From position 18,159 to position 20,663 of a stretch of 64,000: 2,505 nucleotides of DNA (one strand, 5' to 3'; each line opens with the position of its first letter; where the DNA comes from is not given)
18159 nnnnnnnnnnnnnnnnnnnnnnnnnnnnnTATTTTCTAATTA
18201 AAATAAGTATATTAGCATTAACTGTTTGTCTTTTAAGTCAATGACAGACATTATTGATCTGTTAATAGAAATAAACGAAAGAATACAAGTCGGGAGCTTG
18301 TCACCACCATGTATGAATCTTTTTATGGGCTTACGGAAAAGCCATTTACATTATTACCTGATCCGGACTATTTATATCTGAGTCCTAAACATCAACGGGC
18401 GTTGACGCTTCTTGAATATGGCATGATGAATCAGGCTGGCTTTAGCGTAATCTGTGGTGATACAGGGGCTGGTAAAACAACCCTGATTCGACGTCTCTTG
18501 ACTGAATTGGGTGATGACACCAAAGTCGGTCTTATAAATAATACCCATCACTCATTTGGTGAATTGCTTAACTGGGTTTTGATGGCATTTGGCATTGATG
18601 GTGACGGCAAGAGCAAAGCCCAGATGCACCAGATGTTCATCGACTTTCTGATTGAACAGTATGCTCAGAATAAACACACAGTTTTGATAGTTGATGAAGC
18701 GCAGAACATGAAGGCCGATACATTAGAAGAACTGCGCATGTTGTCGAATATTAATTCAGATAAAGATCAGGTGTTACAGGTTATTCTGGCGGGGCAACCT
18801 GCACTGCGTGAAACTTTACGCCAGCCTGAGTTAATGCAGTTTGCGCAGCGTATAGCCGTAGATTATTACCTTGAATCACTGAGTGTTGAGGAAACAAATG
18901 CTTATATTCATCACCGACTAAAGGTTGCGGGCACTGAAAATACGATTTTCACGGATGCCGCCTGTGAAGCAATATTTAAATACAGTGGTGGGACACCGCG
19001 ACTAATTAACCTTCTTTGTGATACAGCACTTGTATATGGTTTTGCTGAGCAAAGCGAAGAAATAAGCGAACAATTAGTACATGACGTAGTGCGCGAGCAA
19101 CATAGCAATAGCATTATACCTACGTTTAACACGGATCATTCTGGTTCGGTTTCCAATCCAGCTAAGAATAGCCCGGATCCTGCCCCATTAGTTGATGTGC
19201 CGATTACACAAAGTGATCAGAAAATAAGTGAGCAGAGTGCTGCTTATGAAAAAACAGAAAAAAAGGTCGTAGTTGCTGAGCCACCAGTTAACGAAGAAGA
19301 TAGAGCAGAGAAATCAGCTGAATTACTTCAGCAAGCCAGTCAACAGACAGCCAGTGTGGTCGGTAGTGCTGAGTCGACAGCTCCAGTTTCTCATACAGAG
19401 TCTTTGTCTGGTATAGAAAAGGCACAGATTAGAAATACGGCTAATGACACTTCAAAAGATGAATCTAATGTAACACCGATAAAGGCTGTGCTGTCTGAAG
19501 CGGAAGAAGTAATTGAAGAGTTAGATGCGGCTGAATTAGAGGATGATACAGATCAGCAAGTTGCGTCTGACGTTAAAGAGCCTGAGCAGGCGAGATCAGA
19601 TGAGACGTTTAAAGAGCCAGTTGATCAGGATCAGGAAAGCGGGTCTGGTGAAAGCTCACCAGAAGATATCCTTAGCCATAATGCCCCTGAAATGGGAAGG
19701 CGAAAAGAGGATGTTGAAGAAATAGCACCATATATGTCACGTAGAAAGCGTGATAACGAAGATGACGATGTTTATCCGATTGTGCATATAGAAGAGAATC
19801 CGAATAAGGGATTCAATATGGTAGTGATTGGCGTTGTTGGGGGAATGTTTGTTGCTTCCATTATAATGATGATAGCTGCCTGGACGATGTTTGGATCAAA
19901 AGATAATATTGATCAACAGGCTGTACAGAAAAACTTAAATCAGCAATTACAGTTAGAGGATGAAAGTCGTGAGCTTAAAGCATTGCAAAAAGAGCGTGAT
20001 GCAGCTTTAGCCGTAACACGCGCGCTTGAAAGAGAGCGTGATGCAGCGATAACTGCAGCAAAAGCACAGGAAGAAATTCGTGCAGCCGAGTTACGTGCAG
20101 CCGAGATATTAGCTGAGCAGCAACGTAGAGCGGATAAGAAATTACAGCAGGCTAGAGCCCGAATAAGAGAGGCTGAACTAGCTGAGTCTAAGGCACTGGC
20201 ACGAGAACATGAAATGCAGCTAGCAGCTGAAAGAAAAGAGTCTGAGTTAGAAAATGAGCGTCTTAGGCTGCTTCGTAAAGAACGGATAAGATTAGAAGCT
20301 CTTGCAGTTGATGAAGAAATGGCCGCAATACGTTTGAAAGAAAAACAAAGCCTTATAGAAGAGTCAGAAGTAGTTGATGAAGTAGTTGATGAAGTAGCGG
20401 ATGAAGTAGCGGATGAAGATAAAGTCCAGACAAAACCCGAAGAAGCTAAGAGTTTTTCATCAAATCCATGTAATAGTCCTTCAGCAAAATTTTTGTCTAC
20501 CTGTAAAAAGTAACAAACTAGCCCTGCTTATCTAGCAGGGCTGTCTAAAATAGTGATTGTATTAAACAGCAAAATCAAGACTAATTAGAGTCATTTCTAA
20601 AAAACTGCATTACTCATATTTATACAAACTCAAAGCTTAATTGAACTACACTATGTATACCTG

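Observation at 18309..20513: ExeA/GspA-type AAA ATPase with non-canonical periplasmic module (acidic linker, single TM, TolA-like coiled coil, VDEV repeats)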

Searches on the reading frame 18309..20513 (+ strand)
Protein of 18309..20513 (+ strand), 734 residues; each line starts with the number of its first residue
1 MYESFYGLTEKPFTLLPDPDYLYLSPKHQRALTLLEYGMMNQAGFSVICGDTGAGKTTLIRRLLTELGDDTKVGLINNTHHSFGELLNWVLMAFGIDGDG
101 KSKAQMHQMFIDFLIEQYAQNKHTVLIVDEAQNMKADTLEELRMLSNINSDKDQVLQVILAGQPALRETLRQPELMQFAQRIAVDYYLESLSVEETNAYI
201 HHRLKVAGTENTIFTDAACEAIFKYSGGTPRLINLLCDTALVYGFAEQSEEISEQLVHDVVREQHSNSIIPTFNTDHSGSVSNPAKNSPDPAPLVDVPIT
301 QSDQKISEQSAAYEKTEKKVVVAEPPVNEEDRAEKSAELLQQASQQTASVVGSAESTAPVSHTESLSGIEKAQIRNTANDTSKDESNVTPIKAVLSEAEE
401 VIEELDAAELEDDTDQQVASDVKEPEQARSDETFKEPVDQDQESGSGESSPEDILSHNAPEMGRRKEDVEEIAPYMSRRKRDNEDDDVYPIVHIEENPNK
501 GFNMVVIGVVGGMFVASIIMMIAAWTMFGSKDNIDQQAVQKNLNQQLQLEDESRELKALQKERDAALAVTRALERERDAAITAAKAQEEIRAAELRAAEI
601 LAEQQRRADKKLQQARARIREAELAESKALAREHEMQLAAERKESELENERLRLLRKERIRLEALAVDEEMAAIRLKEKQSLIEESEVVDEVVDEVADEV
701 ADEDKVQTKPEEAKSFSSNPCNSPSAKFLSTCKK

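Call 3: search_protein_families(library=pfam, proteins=[window:18309-20513:+], max_evalue=1)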
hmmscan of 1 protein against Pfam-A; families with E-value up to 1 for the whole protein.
window:18309-20513:+ (734 aa): 31 families (the best 25 are shown)
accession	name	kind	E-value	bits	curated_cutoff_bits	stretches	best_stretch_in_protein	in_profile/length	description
PF13401.12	AAA_22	-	3.2e-27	95.8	27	1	42-170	4-130/130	AAA domain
PF13191.12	AAA_16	-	1.7e-07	32.4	32.6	1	41-155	22-164/167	AAA ATPase domain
PF09848.15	SLFN-g3_helicase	-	2.6e-05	24.1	24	1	47-156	5-118/354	Schlafen group 3, DNA/RNA helicase domain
PF02492.25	cobW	-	0.00023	21.2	20.7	1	46-79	3-36/180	CobW/HypB/UreG, nucleotide-binding domain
PF03205.20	MobB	-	0.00029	21.2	26.6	1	48-83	4-40/133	Molybdopterin guanine dinucleotide synthesis protein B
PF13245.12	AAA_19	-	0.0003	21.4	25.1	1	42-157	10-122/134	AAA domain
PF13173.12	AAA_14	-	0.00097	19.6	27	1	47-163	6-98/129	AAA domain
PF20720.3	nSTAND3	-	0.0012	19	27.2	1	39-70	13-44/155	Novel STAND NTPase 3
PF03193.22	RsgA_GTPase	-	0.0019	18.5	30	1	27-74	92-135/174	RsgA GTPase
PF01443.25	Viral_helicase1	-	0.002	18.4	21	1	47-136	2-73/228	Viral superfamily 1 RNA helicase core domain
PF00004.35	AAA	-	0.0038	18.1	21.2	1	48-142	3-88/131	ATPase family associated with various cellular activities (AAA)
PF25199.1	nSTAND_NTPase5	-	0.0073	16.6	34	1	45-163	43-133/145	Novel STAND NTPase 5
PF02367.23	TsaE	-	0.0085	16.5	26.6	1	42-72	20-50/128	Threonylcarbamoyl adenosine biosynthesis protein TsaE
PF13476.12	AAA_23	-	0.01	16.9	27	1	43-68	19-44/201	AAA domain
PF01637.24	ATPase_2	-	0.011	16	33.2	1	35-135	12-123/225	ATPase domain predominantly from Archaea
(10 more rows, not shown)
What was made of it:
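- On AAA+ / P-loop NTPase, AAA_22 (ExeA-like) group: AAA_22 scores 95.8 bits against a cutoff of 27 (call 3).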

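Call 4: search_protein_families(library=ncbifam, proteins=[window:18309-20513:+], max_evalue=1)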
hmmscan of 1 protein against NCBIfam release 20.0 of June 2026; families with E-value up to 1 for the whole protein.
window:18309-20513:+ (734 aa): 14 families
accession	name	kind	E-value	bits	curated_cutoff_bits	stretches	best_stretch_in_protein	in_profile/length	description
TIGR03015.1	pepcterm_ATPase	hypoth_equivalog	2e-90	302.9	324.5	1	1-264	1-266/269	XrtA/PEP-CTERM system-associated ATPase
TIGR02788.1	VirB11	equivalog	0.00035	19.7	249.95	1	47-109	148-210/308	P-type DNA transfer ATPase VirB11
TIGR04521.1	ECF_ATPase_2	equivalog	0.0016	17.6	330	1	25-63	14-51/279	energy-coupling factor transporter ATPase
NF011057.0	PRK14489.1-2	subfamily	0.0026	17.1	541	1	47-82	206-242/363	bifunctional molybdenum cofactor guanylyltransferase MobA/molybdopterin-guanine dinucleotide biosynthesis adaptor protein MobB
TIGR00176.1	mobB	equivalog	0.0039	17.2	76.2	1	48-83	4-40/155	molybdopterin-guanine dinucleotide biosynthesis protein B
TIGR00150.1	T6A_YjeE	equivalog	0.004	17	60.1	1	44-73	23-52/135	tRNA (adenosine(37)-N6)-threonylcarbamoyltransferase complex ATPase subunit type 1 TsaE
NF008021.0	PRK10751.1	equivalog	0.012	15.7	204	1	50-82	13-46/174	molybdopterin-guanine dinucleotide biosynthesis protein MobB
NF010248.0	PRK13695.1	equivalog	0.02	14.6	156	0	47-73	7-34/180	NTPase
NF010155.0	PRK13634.1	equivalog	0.034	13.4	413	1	21-64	12-54/290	energy-coupling factor ABC transporter ATP-binding protein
NF011056.0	PRK14489.1-1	equivalog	0.035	13.2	379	1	35-83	195-244/363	bifunctional molybdenum cofactor guanylyltransferase MobA/molybdopterin-guanine dinucleotide biosynthesis adaptor protein MobB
NF005655.0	PRK07429.1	subfamily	0.037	13.2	236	1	48-73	13-38/326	phosphoribulokinase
NF041053.1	CobW_rel_Se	equivalog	0.077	12.6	180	1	48-78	6-37/195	CobW-related selenoprotein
NF006743.0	PRK09270.1-2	equivalog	0.18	10.9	227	0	48-71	33-56/217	nucleoside/nucleotide kinase family protein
NF008232.0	PRK10999.1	equivalog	0.44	9.2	392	1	518-649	87-220/520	maltose ABC transporter permease MalF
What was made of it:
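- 18309..19118 (+): Cytoplasmic AAA+ P-loop domain (aa 1-270) of the GspA/ExeA/TIGR03015 superfamily. AAA_22 95.8 bits and TIGR03015 302.9 bits, end to end (calls 3, 4).
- On TIGR03015 XrtA/PEP-CTERM system-associated ATPase: 302.9 bits (call 4).
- Checked: N-domain: Pfam AAA_22 scores 95.8 bits against 32.4 for AAA_16, and NCBIfam TIGR03015 scores 302.9 bits over profile positions 1-266 of 269 (calls 3, 4).
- TIGR03015 is the best NCBIfam hit and matches end to end (call 4).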

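Call 8: find_homologous_proteins(query=window:18309-20513:+)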
Query window:18309-20513:+ (734 aa): 2839 proteins with E <= 0.001 among 8000 candidates; the best 120 are listed.
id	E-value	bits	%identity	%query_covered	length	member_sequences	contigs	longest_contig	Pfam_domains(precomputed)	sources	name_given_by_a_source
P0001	0.0e+0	1579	100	100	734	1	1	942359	PF13401.13,PF13191.13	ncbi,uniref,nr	ncbi:MAG: hypothetical protein DIZ80_10910 [endosymbiont of Galathealinum brachiosum]|uniref:AAA+ AT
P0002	0.0e+0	1291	83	100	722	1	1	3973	PF13401.13,PF13191.13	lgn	-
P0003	3.3e-277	940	65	100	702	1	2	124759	PF13401.13,PF13191.13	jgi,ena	-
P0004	1.8e-274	931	64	100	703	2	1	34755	PF13401.13,PF13191.13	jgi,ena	-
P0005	2.9e-272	924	64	100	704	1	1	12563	PF13401.13,PF13191.13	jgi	-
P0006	1.4e-269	915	65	100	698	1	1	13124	PF13245.13,PF13401.13,PF13191.13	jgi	-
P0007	1.5e-269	915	64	100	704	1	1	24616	PF13401.13,PF13191.13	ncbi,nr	ncbi:MAG: AAA family ATPase [Gammaproteobacteria bacterium]|nr:AAA family ATPase [Gammaproteobacteri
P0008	2.2e-268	911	64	100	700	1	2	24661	PF13245.13,PF13401.13,PF13191.13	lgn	-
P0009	2.6e-268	911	64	100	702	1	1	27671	PF13401.13,PF13191.13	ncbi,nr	ncbi:MAG: AAA family ATPase [Gammaproteobacteria bacterium]|nr:AAA family ATPase [Gammaproteobacteri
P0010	2.3e-266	904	65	100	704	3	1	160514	PF13401.13,PF13191.13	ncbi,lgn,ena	-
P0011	1.3e-262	892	63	100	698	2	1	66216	PF13245.13,PF13401.13,PF13191.13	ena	-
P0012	3.7e-262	890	63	100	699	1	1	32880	PF13401.13,PF13191.13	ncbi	-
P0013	1.8e-261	888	62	100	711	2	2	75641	PF13245.13,PF13401.13,PF13191.13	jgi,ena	-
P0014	6.5e-260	883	61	100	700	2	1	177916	PF13401.13,PF13191.13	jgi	-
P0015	1.9e-259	881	60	100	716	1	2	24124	PF13401.13,PF13191.13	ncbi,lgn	-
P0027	8.5e-244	830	58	100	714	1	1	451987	PF13401.13,PF13191.13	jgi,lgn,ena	-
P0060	9.6e-217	740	55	100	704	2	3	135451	PF13245.13,PF13401.13,PF09848.16,PF13191.13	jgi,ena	-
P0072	5.4e-208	711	51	100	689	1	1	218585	PF13401.13,PF13191.13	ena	-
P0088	2.3e-189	650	49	100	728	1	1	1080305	PF13401.13,PF13191.13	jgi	jgi:general secretion pathway protein A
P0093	7.7e-188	645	50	100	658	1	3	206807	PF13604.13,PF13245.13,PF13401.13,PF13191.13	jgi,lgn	jgi:type II secretory pathway predicted ATPase ExeA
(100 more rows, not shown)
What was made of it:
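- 18309..20513 (+): Whole gene, 734 codons plus stop: ATPase, linker, TM helix, helix, spacer, Cys-loop tail. 100% identical to a hypothetical protein (locus tag DIZ80_10910) of the MAG 'endosymbiont of Galathealinum brachiosum', with more than 100 full-length homologue clusters (call 8).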

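Call 14: find_encoding_contigs(protein=P0088, flank=10000, max_places=2)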
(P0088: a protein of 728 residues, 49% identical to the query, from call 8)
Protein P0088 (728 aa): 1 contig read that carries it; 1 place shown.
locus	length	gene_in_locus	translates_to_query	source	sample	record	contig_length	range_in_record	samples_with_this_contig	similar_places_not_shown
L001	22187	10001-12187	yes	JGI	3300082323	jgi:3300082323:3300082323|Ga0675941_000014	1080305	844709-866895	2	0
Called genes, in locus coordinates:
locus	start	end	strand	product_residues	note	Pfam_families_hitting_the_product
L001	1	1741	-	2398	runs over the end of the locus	PF01841:Transglut_core, PF20148:DUF6531 (weak), PF05593:RHS_repeat (weak), PF25023:TEN_YD-shell, PF05593:RHS_repeat, PF25023:TEN_YD-shell, PF05593:RHS_repeat (weak), PF25023:TEN_YD-shell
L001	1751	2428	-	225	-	-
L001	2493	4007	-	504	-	PF13243:SQHop_cyclase_C (faint), PF13249:SQHop_cyclase_N (faint), PF02412:TSP_3 (faint), PF11617:Cu-binding_MopE (weak), PF00404:Dockerin_1 (weak)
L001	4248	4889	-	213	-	-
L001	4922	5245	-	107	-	-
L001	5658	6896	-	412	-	PF24575:TPR_Slam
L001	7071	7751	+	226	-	PF06035:Peptidase_C93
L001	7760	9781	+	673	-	PF02743:dCache_1, PF01966:HD (weak), PF13487:HD_5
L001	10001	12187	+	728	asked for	PF13191:AAA_16, PF13401:AAA_22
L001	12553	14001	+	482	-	PF00224:PK, PF02887:PK_C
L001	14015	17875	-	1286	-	PF00270:DEAD (weak), PF13401:AAA_22 (faint), PF00271:Helicase_C, PF21010:HA2_C, PF07717:OB_NTP_bind, PF11898:DUF3418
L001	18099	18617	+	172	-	-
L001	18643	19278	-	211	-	PF00072:Response_reg, PF00196:GerE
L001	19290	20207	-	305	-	PF02518:HATPase_c (weak)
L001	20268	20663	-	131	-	-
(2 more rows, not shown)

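Call 15: find_encoding_contigs(protein=P0027, flank=10000, max_places=2)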
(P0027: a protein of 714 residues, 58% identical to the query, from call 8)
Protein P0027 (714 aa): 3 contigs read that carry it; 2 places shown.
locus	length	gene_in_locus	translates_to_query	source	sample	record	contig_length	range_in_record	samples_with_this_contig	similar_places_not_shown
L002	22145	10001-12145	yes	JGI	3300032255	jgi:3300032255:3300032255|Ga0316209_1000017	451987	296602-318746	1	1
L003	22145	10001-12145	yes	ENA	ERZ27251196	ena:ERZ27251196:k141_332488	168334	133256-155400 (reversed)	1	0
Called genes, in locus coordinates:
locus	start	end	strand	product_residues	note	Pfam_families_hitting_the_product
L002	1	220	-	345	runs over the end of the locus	PF00515:TPR_1 (faint), PF07719:TPR_2 (faint), PF13428:TPR_14 (faint), PF13414:TPR_11 (faint)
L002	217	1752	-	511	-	PF00672:HAMP, PF00211:Guanylate_cyc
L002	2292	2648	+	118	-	PF09722:Xre_MbcA_ParS_C (weak)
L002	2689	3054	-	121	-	PF01329:Pterin_4a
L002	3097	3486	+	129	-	-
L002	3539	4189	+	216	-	PF01656:CbiA, PF10609:ParA, PF13614:AAA_31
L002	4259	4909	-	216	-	-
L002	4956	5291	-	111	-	-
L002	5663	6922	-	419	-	PF24575:TPR_Slam (weak)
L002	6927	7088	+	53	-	-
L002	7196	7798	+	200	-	PF04473:DUF553 (weak), PF06035:Peptidase_C93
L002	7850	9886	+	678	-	PF02743:dCache_1, PF13426:PAS_9 (faint), PF01966:HD (weak), PF13487:HD_5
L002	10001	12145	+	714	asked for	PF13191:AAA_16 (weak), PF13401:AAA_22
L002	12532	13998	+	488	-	PF00224:PK, PF02887:PK_C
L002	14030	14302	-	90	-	PF07238:PilZ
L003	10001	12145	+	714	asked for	PF13191:AAA_16 (weak), PF13401:AAA_22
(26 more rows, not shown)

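Call 17: find_related_loci(query=A1, collection=genome_contigs, flank=10000)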
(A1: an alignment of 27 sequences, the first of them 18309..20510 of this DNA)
Query A1 (734 aa) in genome_contigs; peptide patterns used: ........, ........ (x = any residue, [..] = any of these).
600 stretches matched a pattern (row limit reached: there are more); 385 encode a relative of the query (tblastn E <= 1e-3); the best 80 are kept; 80 distinct loci.
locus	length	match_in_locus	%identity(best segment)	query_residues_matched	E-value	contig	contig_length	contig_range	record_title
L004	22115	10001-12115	51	1-734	0e+0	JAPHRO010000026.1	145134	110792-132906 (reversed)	MAG: Gammaproteobacteria bacterium isolate N2D-Bin_4 c_000000403231, whole genome shotgun sequence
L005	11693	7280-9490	38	1-733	3e-134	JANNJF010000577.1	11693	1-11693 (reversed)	MAG: Gammaproteobacteria bacterium isolate SOY_40_concoct_339_sub SOY_40_k141_3555614, whole genome shotgun sequence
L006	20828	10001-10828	63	1-276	7e-118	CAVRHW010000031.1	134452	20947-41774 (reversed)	MAG: uncultured Gammaproteobacteria bacterium isolate MFD05684.bin.2.96 genome assembly, contig: contig_90599, whole gen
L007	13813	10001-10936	60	1-291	2e-117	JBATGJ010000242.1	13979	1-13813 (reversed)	MAG: Gammaproteobacteria bacterium isolate MFD10350_ilm_asm_bin17 k127_87771, whole genome shotgun sequence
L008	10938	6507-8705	38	1-733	3e-133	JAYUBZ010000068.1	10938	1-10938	MAG: Gammaproteobacteria bacterium isolate GFS_6843 GFS_6843_67, whole genome shotgun sequence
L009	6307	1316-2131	64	1-272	2e-115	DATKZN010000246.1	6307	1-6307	MAG TPA_asm: Gammaproteobacteria bacterium isolate SMAG_U14246 k141_572549, whole genome shotgun sequence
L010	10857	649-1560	58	1-293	2e-111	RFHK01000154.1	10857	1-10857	MAG: Gammaproteobacteria bacterium isolate J048 k99_708697, whole genome shotgun sequence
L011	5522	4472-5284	62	1-271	2e-110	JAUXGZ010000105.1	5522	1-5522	MAG: Gammaproteobacteria bacterium isolate CSMAG_2942 CSMAG_2942_k119_453168_length_5522_cov_9.9634, whole genome shotgu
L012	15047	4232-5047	61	1-272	1e-109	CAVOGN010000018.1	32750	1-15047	MAG: uncultured Gammaproteobacteria bacterium isolate MFD09779.bin.2.82 genome assembly, contig: contig_82755, whole gen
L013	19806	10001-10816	62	1-271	7e-109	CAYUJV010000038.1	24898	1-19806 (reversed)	MAG TPA_asm: uncultured Burkholderiales bacterium isolate SRP290908_co1_82 genome assembly, contig: NODE_2463_length_248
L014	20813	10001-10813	59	1-271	2e-106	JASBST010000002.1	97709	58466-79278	MAG: Thiogranum sp. isolate BWSM_146 k141_1998247, whole genome shotgun sequence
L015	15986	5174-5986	60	1-270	3e-106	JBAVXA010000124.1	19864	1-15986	MAG: Burkholderiales bacterium isolate MFD01576_ilm_asm_bin5 k127_107492, whole genome shotgun sequence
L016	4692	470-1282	60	1-270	3e-106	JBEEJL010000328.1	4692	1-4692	MAG: Pseudomonadota bacterium isolate cariboucreek_2019_sw_WHONDRS-S19S_0051_B_bin.2 scaffold_1126669, whole genome shot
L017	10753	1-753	63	22-272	2e-100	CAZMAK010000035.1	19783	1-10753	MAG TPA_asm: uncultured Ectothiorhodospiraceae bacterium isolate SRP214966_co3_30 genome assembly, contig: NODE_3689_len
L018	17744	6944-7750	55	1-269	5e-98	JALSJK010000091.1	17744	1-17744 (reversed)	MAG: Methylomonas sp. isolate 354-166_metabat2_scaf2bin.094 354-166_scaffold_3090_c1, whole genome shotgun sequence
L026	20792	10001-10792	54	1-264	8e-92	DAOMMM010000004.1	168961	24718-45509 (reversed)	MAG TPA_asm: Methylophilus sp. isolate AMR_MDS_4820 NODE_20_length_168961_cov_8.860094, whole genome shotgun sequence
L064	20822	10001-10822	45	1-272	2e-68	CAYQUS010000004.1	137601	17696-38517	MAG TPA_asm: uncultured Planctomycetia bacterium isolate binchicken_co27_479 genome assembly, contig: NODE_161_length_13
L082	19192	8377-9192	41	1-271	6e-62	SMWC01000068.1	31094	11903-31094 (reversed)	MAG: Gammaproteobacteria bacterium isolate N075bin72 k141_478157, whole genome shotgun sequence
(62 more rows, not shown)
